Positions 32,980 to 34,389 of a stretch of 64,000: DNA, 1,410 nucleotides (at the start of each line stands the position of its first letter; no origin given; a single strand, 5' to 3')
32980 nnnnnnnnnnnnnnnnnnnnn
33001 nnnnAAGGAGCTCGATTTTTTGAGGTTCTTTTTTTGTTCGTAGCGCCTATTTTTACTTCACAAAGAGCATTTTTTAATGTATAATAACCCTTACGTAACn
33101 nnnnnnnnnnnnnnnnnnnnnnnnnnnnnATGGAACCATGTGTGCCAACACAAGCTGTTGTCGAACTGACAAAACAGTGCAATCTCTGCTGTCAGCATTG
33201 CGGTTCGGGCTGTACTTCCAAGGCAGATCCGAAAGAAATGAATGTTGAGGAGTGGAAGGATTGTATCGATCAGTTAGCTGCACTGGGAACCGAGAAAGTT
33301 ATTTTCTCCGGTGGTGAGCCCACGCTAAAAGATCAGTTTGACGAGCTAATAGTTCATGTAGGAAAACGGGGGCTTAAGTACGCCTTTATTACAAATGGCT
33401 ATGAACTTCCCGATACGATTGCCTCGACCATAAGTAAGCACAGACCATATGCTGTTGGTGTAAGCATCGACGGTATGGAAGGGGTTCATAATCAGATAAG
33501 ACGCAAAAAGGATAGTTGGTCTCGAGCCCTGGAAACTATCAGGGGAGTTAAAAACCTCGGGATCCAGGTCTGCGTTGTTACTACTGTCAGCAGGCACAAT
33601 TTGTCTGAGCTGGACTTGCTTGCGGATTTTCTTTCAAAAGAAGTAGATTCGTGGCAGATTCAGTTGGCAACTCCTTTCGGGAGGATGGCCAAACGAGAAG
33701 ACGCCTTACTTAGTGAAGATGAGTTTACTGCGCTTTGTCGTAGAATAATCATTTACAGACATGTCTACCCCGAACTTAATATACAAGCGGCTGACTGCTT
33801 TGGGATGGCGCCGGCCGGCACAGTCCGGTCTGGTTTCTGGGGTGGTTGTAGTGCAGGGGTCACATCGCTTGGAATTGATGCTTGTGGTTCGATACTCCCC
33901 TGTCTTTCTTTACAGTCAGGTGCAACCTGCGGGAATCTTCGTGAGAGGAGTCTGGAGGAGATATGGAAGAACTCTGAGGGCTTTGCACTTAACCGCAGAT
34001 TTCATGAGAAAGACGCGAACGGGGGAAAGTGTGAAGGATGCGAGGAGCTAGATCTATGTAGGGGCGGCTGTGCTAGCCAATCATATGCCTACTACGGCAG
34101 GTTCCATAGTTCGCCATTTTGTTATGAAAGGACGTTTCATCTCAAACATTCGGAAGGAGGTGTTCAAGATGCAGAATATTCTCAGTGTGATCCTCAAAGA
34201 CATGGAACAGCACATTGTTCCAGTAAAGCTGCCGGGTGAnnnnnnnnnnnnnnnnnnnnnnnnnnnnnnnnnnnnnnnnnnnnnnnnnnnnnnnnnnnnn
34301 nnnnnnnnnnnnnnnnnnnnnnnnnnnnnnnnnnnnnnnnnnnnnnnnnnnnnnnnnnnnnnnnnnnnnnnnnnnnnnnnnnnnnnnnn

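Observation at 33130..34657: Radical SAM/SPASM enzyme with an overlapping 162-aa partner of unknown function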

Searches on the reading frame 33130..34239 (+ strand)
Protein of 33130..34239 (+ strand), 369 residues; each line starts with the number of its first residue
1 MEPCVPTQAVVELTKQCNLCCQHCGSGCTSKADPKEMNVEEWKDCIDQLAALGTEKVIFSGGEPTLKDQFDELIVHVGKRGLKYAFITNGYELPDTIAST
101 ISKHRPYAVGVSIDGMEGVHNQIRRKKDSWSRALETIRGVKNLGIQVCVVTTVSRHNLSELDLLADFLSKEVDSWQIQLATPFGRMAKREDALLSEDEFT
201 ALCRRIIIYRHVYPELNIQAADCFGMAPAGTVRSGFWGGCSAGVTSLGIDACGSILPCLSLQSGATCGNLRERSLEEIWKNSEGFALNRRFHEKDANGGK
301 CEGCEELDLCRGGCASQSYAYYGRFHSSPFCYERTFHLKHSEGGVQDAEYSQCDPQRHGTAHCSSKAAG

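Call 3: search_protein_families(library=pfam, proteins=[window:33130-34239:+], max_evalue=0.01)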
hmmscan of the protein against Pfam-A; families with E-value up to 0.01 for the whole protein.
window:33130-34239:+ (369 aa): 3 families
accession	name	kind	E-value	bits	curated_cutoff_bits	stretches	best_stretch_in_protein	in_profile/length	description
PF04055.27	Radical_SAM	-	2.8e-21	76.9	29.5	1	12-167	2-165/166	Radical SAM superfamily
PF13186.11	SPASM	-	5.6e-09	36.6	21.5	1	240-305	1-67/67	Iron-sulfur cluster-binding domain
PF13353.11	Fer4_12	-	5e-06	27.3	22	1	14-116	12-116/137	4Fe-4S single cluster domain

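Call 5: search_protein_families(library=ncbifam, proteins=[window:33130-34239:+], max_evalue=0.01)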
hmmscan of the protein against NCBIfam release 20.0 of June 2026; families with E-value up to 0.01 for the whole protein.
window:33130-34239:+ (369 aa): 87 families (the best 25 are shown)
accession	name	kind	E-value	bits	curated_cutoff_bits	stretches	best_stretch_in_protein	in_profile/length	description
TIGR04103.1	rSAM_nif11_3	equivalog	5.1e-55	186.7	725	1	8-340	6-351/412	nif11-class peptide radical SAM maturase 3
TIGR03913.1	rad_SAM_trio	equivalog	1.1e-49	169.1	591.75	1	4-340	16-361/477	GDL motif peptide-associated radical SAM/SPASM maturase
TIGR04055.1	rSAM_NirJ2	equivalog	4.2e-46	158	500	1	13-326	6-316/326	putative heme d1 biosynthesis radical SAM protein NirJ2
TIGR04133.1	rSAM_w_lipo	hypoth_equivalog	3.5e-45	154.4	425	1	10-313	27-330/350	TIGR04133 family radical SAM/SPASM protein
TIGR04545.1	rSAM_ahbD_hemeb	equivalog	7.5e-41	140.7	500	1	11-332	4-336/339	heme b synthase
TIGR04054.1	rSAM_NirJ1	equivalog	1.1e-38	132.9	650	2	10-171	39-200/387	putative heme d1 biosynthesis radical SAM protein NirJ1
TIGR04546.1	rSAM_ahbC_deAc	equivalog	6.2e-38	130.6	650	2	10-171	42-203/390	12,18-didecarboxysiroheme deacetylase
TIGR04051.1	rSAM_NirJ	equivalog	7e-38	130.5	515.45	2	11-179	6-175/354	heme d1 biosynthesis radical SAM protein NirJ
TIGR04250.1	SCM_rSAM_ScmE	equivalog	3.4e-36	124.9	400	1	8-331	4-345/358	SynChlorMet cassette radical SAM/SPASM protein ScmE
TIGR02109.1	PQQ_syn_pqqE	equivalog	4.4e-36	124.6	381.35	1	5-346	5-345/358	pyrroloquinoline quinone biosynthesis protein PqqE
TIGR04347.1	pseudo_SAM_Halo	equivalog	7.8e-36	124.2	525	2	10-195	41-227/390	TIGR04347 family pseudo-SAM/SPASM protein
TIGR04053.2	TIGR04053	equivalog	7.8e-36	124.1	395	2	6-191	7-197/366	TIGR04053 family radical SAM/SPASM domain-containing protein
TIGR03962.1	mycofact_rSAM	equivalog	2e-35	122.6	265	1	10-319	15-318/339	mycofactocin radical SAM maturase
TIGR04303.1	GeoRSP_rSAM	equivalog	1.7e-33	116.6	400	1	13-331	11-324/325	GeoRSP system radical SAM/SPASM protein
NF050035.1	rSAM_WgK_link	exception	2.6e-28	99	650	2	8-161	10-164/367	radical SAM/SPASM peptide maturase WgkB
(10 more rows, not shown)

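Call 6: search_protein_families(library=padloc, proteins=[window:33130-34239:+], max_evalue=0.01)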
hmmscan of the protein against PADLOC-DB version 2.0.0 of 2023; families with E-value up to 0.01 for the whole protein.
window:33130-34239:+ (369 aa): 3 families
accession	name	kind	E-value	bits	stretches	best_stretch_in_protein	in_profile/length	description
PDLC02904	pVip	-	4.6e-23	80.1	1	13-204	9-195/262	Viperins associated with kinases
PDLC02903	pVip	-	3.4e-21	73.9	1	12-217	5-204/257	Viperins not associated with kinases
PDLC02905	pVip-kinase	-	1.4e-09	35.7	1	12-184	187-368/474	Viperin-kinase fusion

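Call 9: search_solved_structures(query=window:33130-34239:+, max_evalue=0.001)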
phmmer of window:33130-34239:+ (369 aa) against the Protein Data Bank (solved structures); distinct sequences matched with E-value up to 0.001: 13.
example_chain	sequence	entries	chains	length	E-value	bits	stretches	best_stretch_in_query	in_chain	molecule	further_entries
6efn_A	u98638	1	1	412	5e-19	71.7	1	4-162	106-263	Sporulation killing factor maturation protein SkfB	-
6c8v_A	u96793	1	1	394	1.5e-14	57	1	6-347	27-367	Coenzyme PQQ synthesis protein E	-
7vob_C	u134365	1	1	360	2.4e-11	46.4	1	11-178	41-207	Cytosylglucuronate decarboxylase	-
7voc_C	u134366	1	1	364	2.5e-11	46.4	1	11-178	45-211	Cytosylglucuronate decarboxylase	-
5v1q_A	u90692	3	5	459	5.7e-10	41.9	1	6-315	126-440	Radical SAM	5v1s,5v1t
4k37_A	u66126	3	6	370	1.2e-07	34.3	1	16-315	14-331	Anaerobic sulfatase-maturating enzyme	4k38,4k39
4k36_A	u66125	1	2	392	1.4e-07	34.1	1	16-315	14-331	Anaerobic sulfatase-maturating enzyme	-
5wgg_A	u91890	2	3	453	1.3e-06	30.8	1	11-323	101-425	Radical SAM domain protein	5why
4m7s_A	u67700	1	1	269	2.1e-06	30.2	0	10-71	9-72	BtrN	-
4m7t_A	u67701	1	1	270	2.5e-06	29.9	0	10-71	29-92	BtrN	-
7n7h_A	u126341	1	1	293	3.5e-05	26.2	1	5-199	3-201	VIPERIN-LIKE ENZYME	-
7tol_A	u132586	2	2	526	7.6e-05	25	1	9-172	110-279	glycerol dibiphytanyl glycerol tetraether - macrocyclic archaeol synthase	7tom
9gm3_A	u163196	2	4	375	0.00063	22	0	10-342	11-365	ChlB radical SAM domain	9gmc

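Call 14: find_homologous_proteins(query=window:33130-34239:+, max_evalue=1e-10)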
Query window:33130-34239:+ (369 aa): 241 proteins with E <= 1e-10 among 2679 candidates; the best 120 are listed.
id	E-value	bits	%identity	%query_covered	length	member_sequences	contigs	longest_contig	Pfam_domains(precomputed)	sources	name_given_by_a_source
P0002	2.5e-256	868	100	100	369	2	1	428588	PF13186.12,PF04055.28,PF13353.12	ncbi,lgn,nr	ncbi:MAG: radical SAM protein [bacterium]|nr:radical SAM protein [bacterium]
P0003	1.6e-140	487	60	91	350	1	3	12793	PF13186.12,PF04055.28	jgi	jgi:radical SAM protein with 4Fe4S-binding SPASM domain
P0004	7.7e-135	468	60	89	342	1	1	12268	PF13186.12,PF04055.28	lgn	-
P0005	5.5e-125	435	61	85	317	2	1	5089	PF13186.12,PF04055.28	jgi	jgi:radical SAM protein with 4Fe4S-binding SPASM domain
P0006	7.6e-124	432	55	89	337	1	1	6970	PF13186.12,PF04055.28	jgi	jgi:radical SAM protein with 4Fe4S-binding SPASM domain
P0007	4.4e-123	429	54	89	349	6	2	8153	PF13186.12,PF04055.28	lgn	-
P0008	4.9e-122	426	54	89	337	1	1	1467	PF13186.12,PF04055.28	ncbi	-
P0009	1.4e-121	424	54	89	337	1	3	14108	PF13186.12,PF04055.28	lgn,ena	-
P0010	3.9e-119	416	51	94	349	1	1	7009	PF13186.12,PF04055.28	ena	-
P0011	9.3e-118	412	52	91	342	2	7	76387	PF13186.12,PF04055.28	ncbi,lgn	-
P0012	3.8e-117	410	53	89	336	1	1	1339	PF13186.12,PF04055.28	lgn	-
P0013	2.5e-115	404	51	90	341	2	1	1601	PF04055.28,PF13353.12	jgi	jgi:radical SAM protein with 4Fe4S-binding SPASM domain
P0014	7.3e-115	402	51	89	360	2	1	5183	PF13186.12,PF04055.28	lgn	-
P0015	3.8e-113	396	52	90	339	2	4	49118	PF13186.12,PF04055.28,PF13353.12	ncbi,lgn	-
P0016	8.2e-113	395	49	89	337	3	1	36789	PF13186.12,PF04055.28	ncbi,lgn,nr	ncbi:MAG: radical SAM protein [bacterium]|nr:radical SAM protein [bacterium]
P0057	5.3e-97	343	46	93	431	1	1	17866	PF04055.28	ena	-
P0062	1.4e-93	332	45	89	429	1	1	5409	PF04055.28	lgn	-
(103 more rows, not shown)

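Call 18: find_related_loci(query=A1, collection=genome_contigs, flank=8000)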
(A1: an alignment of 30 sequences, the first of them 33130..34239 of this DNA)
Query A1 (369 aa) in genome_contigs; peptide patterns used: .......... (x = any residue, [..] = any of these).
600 stretches matched a pattern (row limit reached: there are more); 590 encode a relative of the query (tblastn E <= 1e-3); the best 80 are kept; 80 distinct loci.
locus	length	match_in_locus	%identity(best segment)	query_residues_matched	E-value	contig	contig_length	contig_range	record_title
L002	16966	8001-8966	38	9-338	4e-64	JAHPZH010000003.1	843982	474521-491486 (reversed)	MAG: Candidatus Helarchaeota archaeon isolate LW55_61 NODE_7_length_843982_cov_15.146936, whole genome shotgun sequence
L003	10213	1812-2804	37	6-334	4e-61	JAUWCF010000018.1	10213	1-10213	MAG: Thermoplasmatota archaeon isolate CSMAG_2131 CSMAG_2131_k141_716914_length_10213_cov_18.0000, whole genome shotgun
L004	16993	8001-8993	36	6-334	1e-60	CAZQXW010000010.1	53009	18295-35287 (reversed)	MAG TPA_asm: uncultured Thermoplasmatales archaeon isolate SRP332253_co2_211 genome assembly, contig: NODE_514_length_53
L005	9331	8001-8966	37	9-332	5e-60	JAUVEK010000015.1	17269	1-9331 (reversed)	MAG: Candidatus Nanohalarchaeota archaeon isolate CSMAG_321 CSMAG_321_k141_2413010_length_17269_cov_20.7428, whole genom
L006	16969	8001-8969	36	9-334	6e-60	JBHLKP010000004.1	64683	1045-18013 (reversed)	MAG: Candidatus Hodarchaeota archaeon isolate DZ1M.117 DZ1M.117@1169, whole genome shotgun sequence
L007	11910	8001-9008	34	9-358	1e-59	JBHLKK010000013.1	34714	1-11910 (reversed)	MAG: Candidatus Hodarchaeota archaeon isolate DZ1B.307 DZ1B.307@2640, whole genome shotgun sequence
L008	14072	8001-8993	36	5-333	2e-59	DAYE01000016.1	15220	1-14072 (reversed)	MAG TPA_asm: Euryarchaeota archaeon UBA33 UBA33_contig_9118, whole genome shotgun sequence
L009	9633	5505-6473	35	9-334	6e-58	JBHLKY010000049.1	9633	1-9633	MAG: Candidatus Hermodarchaeota archaeon isolate DZ1M.253 DZ1M.253@30841, whole genome shotgun sequence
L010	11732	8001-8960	37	10-332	1e-57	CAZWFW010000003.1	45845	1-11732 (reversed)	MAG TPA_asm: Candidatus Undinarchaeota archaeon isolate SRP141552_co1_230 genome assembly, contig: NODE_261_length_45845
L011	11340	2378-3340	36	9-332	3e-57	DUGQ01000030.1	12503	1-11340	TPA_asm: Thermoplasmata archaeon isolate UBA10834 contig_10370, whole genome shotgun sequence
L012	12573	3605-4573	35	9-334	1e-56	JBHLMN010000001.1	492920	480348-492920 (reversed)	MAG: Promethearchaeota archaeon isolate DZ2M.341 DZ2M.341@7, whole genome shotgun sequence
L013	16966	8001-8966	37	12-332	1e-55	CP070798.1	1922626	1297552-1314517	MAG: Thermoplasmatales archaeon isolate bin14 chromosome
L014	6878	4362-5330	34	8-334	3e-55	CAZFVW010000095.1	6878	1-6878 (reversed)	MAG TPA_asm: uncultured Thermoplasmata archaeon isolate SRP141376_co2_58 genome assembly, contig: NODE_19145_length_6878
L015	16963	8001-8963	35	9-333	2e-54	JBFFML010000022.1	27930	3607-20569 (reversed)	MAG: Thermoplasmata archaeon isolate Mix_mud18.2022.04.47 k141_2683594_length_27930_cov_22.6256, whole genome shotgun se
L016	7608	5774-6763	34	6-334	1e-54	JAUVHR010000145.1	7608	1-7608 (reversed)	MAG: Candidatus Thorarchaeota archaeon isolate CSMAG_407 CSMAG_407_k141_1060407_length_7608_cov_6.0000, whole genome sho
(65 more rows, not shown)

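Call 19: find_encoding_contigs(protein=P0003, flank=6000, max_places=2)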
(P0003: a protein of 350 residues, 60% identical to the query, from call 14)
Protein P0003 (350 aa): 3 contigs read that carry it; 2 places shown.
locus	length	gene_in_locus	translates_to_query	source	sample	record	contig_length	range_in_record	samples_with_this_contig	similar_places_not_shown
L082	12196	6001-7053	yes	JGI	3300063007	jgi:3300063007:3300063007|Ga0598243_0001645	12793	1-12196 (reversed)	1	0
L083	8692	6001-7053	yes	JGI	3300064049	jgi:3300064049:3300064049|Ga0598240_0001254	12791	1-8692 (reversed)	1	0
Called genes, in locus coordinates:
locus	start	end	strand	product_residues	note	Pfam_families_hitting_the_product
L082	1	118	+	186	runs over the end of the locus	PF00561:Abhydrolase_1 (faint), PF06821:Ser_hydrolase, PF12697:Abhydrolase_6 (weak), PF10230:LIDHydrolase (faint)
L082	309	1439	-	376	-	PF02769:AIRS_C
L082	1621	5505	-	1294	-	PF18076:FGAR-AT_N, PF18072:FGAR-AT_linker (weak), PF02769:AIRS_C, PF22689:FGAR-AT_PurM_N-like, PF02769:AIRS_C, PF13507:GATase_5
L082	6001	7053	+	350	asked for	PF04055:Radical_SAM, PF13186:SPASM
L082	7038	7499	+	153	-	-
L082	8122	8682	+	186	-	-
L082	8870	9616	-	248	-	PF00535:Glycos_transf_2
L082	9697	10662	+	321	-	PF01087:GalP_UDP_transf, PF16285:DUF4931_N, PF02744:GalP_UDP_tr_C (weak)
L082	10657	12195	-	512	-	?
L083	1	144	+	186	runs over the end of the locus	PF00561:Abhydrolase_1 (faint), PF06821:Ser_hydrolase, PF12697:Abhydrolase_6 (weak), PF10230:LIDHydrolase (faint)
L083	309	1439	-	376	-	PF02769:AIRS_C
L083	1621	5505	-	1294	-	PF18076:FGAR-AT_N, PF18072:FGAR-AT_linker (weak), PF02769:AIRS_C, PF22689:FGAR-AT_PurM_N-like, PF02769:AIRS_C, PF13507:GATase_5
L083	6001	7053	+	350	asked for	PF04055:Radical_SAM, PF13186:SPASM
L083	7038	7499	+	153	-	-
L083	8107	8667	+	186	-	-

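Call 20: find_encoding_contigs(protein=P0004, flank=6000, max_places=2)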
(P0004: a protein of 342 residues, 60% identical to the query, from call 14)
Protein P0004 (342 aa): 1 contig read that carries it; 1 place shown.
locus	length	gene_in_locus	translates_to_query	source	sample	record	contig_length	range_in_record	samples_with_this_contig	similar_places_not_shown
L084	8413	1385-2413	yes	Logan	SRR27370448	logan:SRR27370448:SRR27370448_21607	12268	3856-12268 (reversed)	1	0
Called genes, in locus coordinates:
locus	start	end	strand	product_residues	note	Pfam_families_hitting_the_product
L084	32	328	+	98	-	-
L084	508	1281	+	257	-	PF01734:Patatin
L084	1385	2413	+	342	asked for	PF04055:Radical_SAM, PF13186:SPASM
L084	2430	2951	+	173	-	-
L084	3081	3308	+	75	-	-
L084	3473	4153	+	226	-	-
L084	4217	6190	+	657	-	PF22148:Fervidolysin_NPro-like, PF00082:Peptidase_S8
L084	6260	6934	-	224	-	PF01569:PAP2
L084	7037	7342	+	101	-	-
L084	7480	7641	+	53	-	PF04423:Rad50_zn_hook (faint)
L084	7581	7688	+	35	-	-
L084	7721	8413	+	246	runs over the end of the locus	PF02535:Zip (weak)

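Call 21: find_encoding_contigs(protein=P0011, flank=6000, max_places=2)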
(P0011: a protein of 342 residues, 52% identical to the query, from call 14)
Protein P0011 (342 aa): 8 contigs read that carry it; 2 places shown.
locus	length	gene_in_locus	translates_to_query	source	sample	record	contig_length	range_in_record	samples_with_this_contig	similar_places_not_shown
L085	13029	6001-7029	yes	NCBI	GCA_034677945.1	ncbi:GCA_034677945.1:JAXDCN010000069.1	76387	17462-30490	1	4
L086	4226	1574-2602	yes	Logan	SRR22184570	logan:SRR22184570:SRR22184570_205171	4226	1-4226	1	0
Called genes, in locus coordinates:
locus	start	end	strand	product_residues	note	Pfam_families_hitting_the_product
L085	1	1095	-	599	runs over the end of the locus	PF00343:Phosphorylase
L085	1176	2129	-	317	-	-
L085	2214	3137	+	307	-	PF01063:Aminotran_4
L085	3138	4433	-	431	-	PF12704:MacB_PCD, PF02687:FtsX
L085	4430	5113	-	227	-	PF02463:SMC_N (faint), PF00005:ABC_tran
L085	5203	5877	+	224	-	-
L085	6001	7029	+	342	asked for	PF04055:Radical_SAM, PF13186:SPASM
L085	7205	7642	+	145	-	PF04024:PspC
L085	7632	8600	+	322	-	PF18917:LiaI-LiaF-like_TM1, PF22570:LiaF-TM (weak), PF17115:Toast_rack_N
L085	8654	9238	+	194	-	-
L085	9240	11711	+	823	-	PF00690:Cation_ATPase_N, PF00122:E1-E2_ATPase, PF00702:Hydrolase, PF13246:Cation_ATPase, PF00689:Cation_ATPase_C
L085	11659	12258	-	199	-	PF01300:Sua5_yciO_yrdC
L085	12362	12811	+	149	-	PF01569:PAP2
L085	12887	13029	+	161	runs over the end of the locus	-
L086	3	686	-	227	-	PF02463:SMC_N (faint), PF00005:ABC_tran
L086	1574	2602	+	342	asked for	PF04055:Radical_SAM, PF13186:SPASM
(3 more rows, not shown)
